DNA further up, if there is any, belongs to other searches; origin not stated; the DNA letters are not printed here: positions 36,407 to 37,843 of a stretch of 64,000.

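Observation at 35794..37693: Two tandem small lipoproteins followed by a radical-SAM/SPASM enzyme: a candidate lipoprotein or peptide modification cassette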

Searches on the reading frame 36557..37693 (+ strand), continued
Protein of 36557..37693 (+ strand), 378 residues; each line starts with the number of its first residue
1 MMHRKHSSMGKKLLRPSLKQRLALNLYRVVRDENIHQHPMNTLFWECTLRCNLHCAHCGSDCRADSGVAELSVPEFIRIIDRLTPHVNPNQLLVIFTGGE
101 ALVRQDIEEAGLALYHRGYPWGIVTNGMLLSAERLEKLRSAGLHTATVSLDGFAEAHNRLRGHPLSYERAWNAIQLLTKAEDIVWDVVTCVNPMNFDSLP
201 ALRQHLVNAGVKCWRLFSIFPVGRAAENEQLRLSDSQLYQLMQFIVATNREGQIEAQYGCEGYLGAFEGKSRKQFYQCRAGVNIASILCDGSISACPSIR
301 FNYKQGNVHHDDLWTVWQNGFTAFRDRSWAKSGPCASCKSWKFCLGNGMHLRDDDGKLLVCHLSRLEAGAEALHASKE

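Call 69: search_dna_similar(query=window:36557-37693:+, collection=plasmids, mode=protein, max_rows=60, max_evalue=1e-8)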
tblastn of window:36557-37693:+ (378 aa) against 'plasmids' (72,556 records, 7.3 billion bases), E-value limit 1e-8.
Records with a match: 161; places in all: 181; records where one place covers at least 80% of the query: 111.
Best place of each record, by identity: <60% 161.
By first word of the organism name: Bacillus 37; Rhizobium 35; Thermus 20; Clostridium 8; Azospirillum 7; Streptomyces 7; Halobaculum 6; Halomarina 2; Haloferax 2; Parabacteroides 1; and 36 more.
By predicted mobility (MOB-suite, as given by PLSDB): non-mobilizable 96; conjugative 52; mobilizable 13.
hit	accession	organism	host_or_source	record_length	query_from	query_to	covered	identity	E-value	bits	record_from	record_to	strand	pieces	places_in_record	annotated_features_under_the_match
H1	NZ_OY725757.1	Parabacteroides distasonis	-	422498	15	366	93%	54.8%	4e-136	435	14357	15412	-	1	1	TIGR04133 family radical SAM/SPASM protein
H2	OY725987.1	Phocaeicola massiliensis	-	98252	17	368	93%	48.6%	5e-124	400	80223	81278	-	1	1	record has no annotation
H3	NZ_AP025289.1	Treponema saccharophilum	-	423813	18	354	89%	43.6%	6e-91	305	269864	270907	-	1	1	TIGR04133 family radical SAM/SPASM protein | radical SAM-associated putative lipoprotein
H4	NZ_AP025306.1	Aureibacter tunicatorum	-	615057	16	345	87%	30.5%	6e-29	125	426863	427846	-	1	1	radical SAM protein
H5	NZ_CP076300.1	Burkholderia pseudomallei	Homo sapiens,blood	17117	44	373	87%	29.7%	5e-29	126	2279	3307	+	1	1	GDL motif peptide-associated radical SAM/SPASM maturase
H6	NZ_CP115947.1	Ralstonia solanacearum MolK2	Musa sp.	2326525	43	373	88%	29.3%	1e-28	125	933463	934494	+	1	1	record has no annotation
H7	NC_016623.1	Azospirillum lipoferum 4B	-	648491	8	344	89%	28.8%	6e-28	122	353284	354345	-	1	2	GDL motif peptide-associated radical SAM/SPASM maturase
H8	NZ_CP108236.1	Streptomyces sp. NBC_00080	-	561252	4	349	92%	27.5%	3e-12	76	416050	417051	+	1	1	mftC: mycofactocin radical SAM maturase | mftB: mycofactocin biosynthesis chaperone MftB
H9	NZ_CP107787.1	Streptomyces sp. NBC_00564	-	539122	43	349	81%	30.4%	5e-15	84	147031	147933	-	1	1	mftC: mycofactocin radical SAM maturase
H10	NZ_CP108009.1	Streptomyces sp. NBC_00334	-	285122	43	349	81%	30.3%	6e-14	81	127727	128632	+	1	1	mftC: mycofactocin radical SAM maturase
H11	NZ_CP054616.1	Azospirillum oryzae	cell culture,soil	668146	43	344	80%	30.7%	6e-29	125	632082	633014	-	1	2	GDL motif peptide-associated radical SAM/SPASM maturase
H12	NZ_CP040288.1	Nostoc sp. C057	Phaeoceros,pure culture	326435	38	344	81%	30.1%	4e-29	126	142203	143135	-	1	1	nif11-class peptide radical SAM maturase 3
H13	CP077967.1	Streptomyces lavendulae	Citrus reticulata,single cell,soil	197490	43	349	81%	29.6%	8e-15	84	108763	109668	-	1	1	record has no annotation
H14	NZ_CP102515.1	Streptomyces yangpuensis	Crocus sativus,pure culture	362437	43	349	81%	29.6%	8e-15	84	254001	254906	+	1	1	mftC: mycofactocin radical SAM maturase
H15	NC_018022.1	Mycolicibacterium chubuense NBB4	-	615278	43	349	81%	29.1%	2e-12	77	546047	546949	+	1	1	mftC: mycofactocin radical SAM maturase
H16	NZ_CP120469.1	Halobaculum limi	cell culture,sediment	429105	34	347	83%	28.4%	1e-17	92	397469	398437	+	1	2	TIGR04053 family radical SAM/SPASM domain-containing protein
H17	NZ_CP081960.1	Halobaculum magnesiiphilum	cell culture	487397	6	347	90%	26.0%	3e-15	85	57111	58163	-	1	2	TIGR04053 family radical SAM/SPASM domain-containing protein | halocyanin domain-containing protein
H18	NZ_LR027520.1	Thermus thermophilus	-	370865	32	359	87%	27.0%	7e-18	93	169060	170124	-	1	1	TIGR04053 family radical SAM/SPASM domain-containing protein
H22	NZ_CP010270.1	Paenibacillus polymyxa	-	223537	45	346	80%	29.1%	3e-23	108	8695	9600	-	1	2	radical SAM protein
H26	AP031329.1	Thermus thermophilus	-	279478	32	347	84%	27.4%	5e-17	91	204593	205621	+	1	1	TIGR04053 family radical SAM/SPASM domain-containing protein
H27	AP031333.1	Thermus thermophilus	-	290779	32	347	84%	27.4%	5e-17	91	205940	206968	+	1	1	TIGR04053 family radical SAM/SPASM domain-containing protein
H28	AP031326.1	Thermus thermophilus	-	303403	32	347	84%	27.4%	5e-17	91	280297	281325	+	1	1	TIGR04053 family radical SAM/SPASM domain-containing protein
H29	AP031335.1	Thermus thermophilus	-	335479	32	347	84%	27.4%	5e-17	91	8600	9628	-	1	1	TIGR04053 family radical SAM/SPASM domain-containing protein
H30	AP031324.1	Thermus thermophilus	-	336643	32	347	84%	27.4%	5e-17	91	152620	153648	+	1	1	TIGR04053 family radical SAM/SPASM domain-containing protein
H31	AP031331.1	Thermus thermophilus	-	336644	32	347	84%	27.4%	5e-17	91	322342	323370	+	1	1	TIGR04053 family radical SAM/SPASM domain-containing protein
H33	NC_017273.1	Thermus thermophilus SG0.5JP17-16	-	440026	32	347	84%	27.1%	8e-17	90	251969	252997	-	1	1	TIGR04053 family radical SAM/SPASM domain-containing protein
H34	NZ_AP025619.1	Thermus thermophilus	-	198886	32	347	84%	27.1%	9e-17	90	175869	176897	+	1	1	TIGR04053 family radical SAM/SPASM domain-containing protein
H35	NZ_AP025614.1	Thermus thermophilus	-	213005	32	347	84%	27.1%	9e-17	90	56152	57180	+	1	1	TIGR04053 family radical SAM/SPASM domain-containing protein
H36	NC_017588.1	Thermus thermophilus JL-18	-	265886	32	347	84%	27.1%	1e-16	89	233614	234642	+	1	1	TIGR04053 family radical SAM/SPASM domain-containing protein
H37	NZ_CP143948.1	Agathobacter rectalis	Homo sapiens,cell culture,fecal sample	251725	36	346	82%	27.5%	4e-26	117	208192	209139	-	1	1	radical SAM protein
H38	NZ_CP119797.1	Halomontanus rarus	cell culture,sediment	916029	32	347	84%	27.0%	4e-19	97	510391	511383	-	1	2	TIGR04053 family radical SAM/SPASM domain-containing protein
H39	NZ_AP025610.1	Thermus thermophilus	-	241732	32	347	84%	26.8%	3e-16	88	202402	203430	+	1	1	TIGR04053 family radical SAM/SPASM domain-containing protein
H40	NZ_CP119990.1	Halobaculum marinum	cell culture,sediment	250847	34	347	83%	26.9%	1e-15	86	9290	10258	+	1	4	TIGR04053 family radical SAM/SPASM domain-containing protein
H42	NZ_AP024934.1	Thermus thermophilus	-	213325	45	347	80%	27.6%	1e-16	89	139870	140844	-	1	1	TIGR04053 family radical SAM/SPASM domain-containing protein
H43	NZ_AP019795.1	Thermus thermophilus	-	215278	45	347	80%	27.6%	1e-16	89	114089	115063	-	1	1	TIGR04053 family radical SAM/SPASM domain-containing protein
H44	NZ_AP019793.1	Thermus thermophilus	-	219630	45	347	80%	27.6%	1e-16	89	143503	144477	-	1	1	TIGR04053 family radical SAM/SPASM domain-containing protein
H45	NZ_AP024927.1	Thermus thermophilus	-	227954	45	347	80%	27.6%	1e-16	89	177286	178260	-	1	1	TIGR04053 family radical SAM/SPASM domain-containing protein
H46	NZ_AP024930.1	Thermus thermophilus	-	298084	45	347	80%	27.6%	1e-16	89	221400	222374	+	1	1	TIGR04053 family radical SAM/SPASM domain-containing protein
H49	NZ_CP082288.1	Halobaculum roseum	cell culture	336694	34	347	83%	26.0%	2e-16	89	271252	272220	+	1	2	TIGR04053 family radical SAM/SPASM domain-containing protein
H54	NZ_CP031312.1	Halobellus limi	Cell culture,Taibei marine solar ...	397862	43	347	81%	26.3%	6e-13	78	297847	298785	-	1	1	TIGR04053 family radical SAM/SPASM domain-containing protein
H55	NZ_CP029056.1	Campylobacter jejuni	chicken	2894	6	347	90%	23.4%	1e-14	83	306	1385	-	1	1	TIGR04053 family radical SAM/SPASM domain-containing protein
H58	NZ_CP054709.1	Halarchaeum sp. CBA1220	solar salt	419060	32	347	84%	25.1%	1e-9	67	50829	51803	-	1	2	TIGR04053 family radical SAM/SPASM domain-containing protein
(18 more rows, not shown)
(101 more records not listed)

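Call 70: get_annotated_region(hit=H12, flank=4000)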
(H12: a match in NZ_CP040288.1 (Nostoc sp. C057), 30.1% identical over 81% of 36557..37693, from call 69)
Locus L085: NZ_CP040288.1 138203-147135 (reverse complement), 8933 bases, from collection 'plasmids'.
description: Nostoc sp. C057 plasmid p057_G
organism: Nostoc sp. C057 (NCBI taxid 2576903)
taxonomy: Bacteria; Cyanobacteriota; Cyanophyceae; Nostocales; Nostocaceae; Nostoc; Nostoc sp. C057
host: -; source: Phaeoceros,pure culture; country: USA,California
typing (MOB-suite, as given by PLSDB): non-mobilizable
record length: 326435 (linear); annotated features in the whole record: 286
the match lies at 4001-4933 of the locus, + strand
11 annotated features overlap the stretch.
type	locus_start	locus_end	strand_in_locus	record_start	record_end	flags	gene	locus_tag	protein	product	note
CDS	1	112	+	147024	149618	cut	-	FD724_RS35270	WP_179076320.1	hypothetical protein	-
CDS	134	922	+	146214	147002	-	-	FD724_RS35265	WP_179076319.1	MinD/ParA family protein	-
CDS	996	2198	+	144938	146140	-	-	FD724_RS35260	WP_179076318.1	hypothetical protein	-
CDS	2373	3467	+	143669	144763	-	-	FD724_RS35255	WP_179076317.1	cyclic nucleotide-binding domain-containing protein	-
CDS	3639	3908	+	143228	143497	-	-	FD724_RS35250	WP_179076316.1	Nif11-like leader peptide family natural product precursor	-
CDS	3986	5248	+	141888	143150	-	-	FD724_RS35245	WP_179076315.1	nif11-class peptide radical SAM maturase 3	-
CDS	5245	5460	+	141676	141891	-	-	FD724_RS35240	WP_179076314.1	hypothetical protein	-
CDS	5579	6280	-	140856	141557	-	-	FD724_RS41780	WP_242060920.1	hypothetical protein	-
CDS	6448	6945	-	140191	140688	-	-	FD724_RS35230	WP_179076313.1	NHLP leader peptide family RiPP precursor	-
CDS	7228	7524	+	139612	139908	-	-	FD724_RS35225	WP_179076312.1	Nif11-like leader peptide family natural product precursor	-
CDS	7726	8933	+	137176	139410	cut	-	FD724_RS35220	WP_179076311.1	TOMM precursor leader peptide-binding protein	-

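Call 71: get_annotated_region(hit=H7, flank=3000)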
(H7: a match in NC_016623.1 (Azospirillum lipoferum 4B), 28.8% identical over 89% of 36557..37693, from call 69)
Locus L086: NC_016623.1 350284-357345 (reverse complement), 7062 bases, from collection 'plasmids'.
description: Azospirillum lipoferum 4B plasmid AZO_p3, complete sequence
organism: Azospirillum lipoferum 4B (NCBI taxid 862719)
taxonomy: Bacteria; Pseudomonadota; Alphaproteobacteria; Rhodospirillales; Azospirillaceae; Azospirillum; Azospirillum lipoferum; Azospirillum lipoferum 4B
host: -; source: -; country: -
typing (MOB-suite, as given by PLSDB): non-mobilizable
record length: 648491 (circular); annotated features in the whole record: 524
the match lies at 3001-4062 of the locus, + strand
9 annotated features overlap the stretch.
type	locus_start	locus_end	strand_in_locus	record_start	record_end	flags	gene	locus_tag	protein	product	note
CDS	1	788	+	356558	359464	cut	-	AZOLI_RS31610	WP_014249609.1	UbiA family prenyltransferase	-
CDS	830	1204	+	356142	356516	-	-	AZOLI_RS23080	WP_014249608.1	EamA family transporter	-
CDS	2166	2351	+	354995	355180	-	-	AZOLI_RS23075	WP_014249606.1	DUF1843 domain-containing protein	-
CDS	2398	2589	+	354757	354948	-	-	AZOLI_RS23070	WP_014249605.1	DUF1843 domain-containing protein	-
CDS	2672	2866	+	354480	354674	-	-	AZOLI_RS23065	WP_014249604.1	DUF1843 domain-containing protein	-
CDS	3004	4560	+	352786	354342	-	-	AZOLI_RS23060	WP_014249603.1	GDL motif peptide-associated radical SAM/SPASM maturase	GO:0046500 - S-adenosylmethionine metabolic process [Evidence IEA]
CDS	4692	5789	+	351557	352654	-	-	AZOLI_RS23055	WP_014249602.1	extracellular solute-binding protein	-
CDS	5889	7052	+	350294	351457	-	potA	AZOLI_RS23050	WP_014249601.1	polyamine ABC transporter ATP-binding protein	GO:0015846 - polyamine transport [Evidence IEA]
CDS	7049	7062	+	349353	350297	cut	-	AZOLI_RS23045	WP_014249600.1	ABC transporter permease subunit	GO:0055085 - transmembrane transport [Evidence IEA]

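Call 72: get_annotated_region(hit=H3, flank=3000)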
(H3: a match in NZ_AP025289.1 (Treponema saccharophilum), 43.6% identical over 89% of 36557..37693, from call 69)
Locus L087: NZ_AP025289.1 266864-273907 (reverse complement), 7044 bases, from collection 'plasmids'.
description: Treponema saccharophilum strain JCM 32279 plasmid pTS1, complete sequence
organism: Treponema saccharophilum (NCBI taxid 165)
taxonomy: Bacteria; Spirochaetota; Spirochaetia; Spirochaetales; Treponemataceae; Treponema; Treponema saccharophilum
host: -; source: -; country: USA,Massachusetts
typing (MOB-suite, as given by PLSDB): non-mobilizable
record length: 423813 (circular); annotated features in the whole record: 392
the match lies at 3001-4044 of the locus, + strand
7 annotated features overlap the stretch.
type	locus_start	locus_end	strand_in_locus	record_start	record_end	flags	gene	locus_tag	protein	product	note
CDS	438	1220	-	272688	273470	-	-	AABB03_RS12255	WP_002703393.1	ZIP family metal transporter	GO:0030001 - metal ion transport [Evidence IEA]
CDS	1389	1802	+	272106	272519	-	arfB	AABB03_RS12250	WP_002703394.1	alternative ribosome rescue aminoacyl-tRNA hydrolase ArfB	GO:0006415 - translational termination [Evidence IEA]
CDS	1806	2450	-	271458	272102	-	-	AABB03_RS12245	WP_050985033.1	master DNA invertase Mpi family serine-type recombinase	-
CDS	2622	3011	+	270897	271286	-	-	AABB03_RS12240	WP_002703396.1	radical SAM-associated putative lipoprotein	-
CDS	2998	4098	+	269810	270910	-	-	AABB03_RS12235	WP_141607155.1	TIGR04133 family radical SAM/SPASM protein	-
CDS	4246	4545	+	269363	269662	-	-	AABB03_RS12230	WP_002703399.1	hypothetical protein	-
CDS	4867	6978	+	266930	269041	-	-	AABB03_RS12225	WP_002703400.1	methyl-accepting chemotaxis protein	GO:0007165 - signal transduction [Evidence IEA]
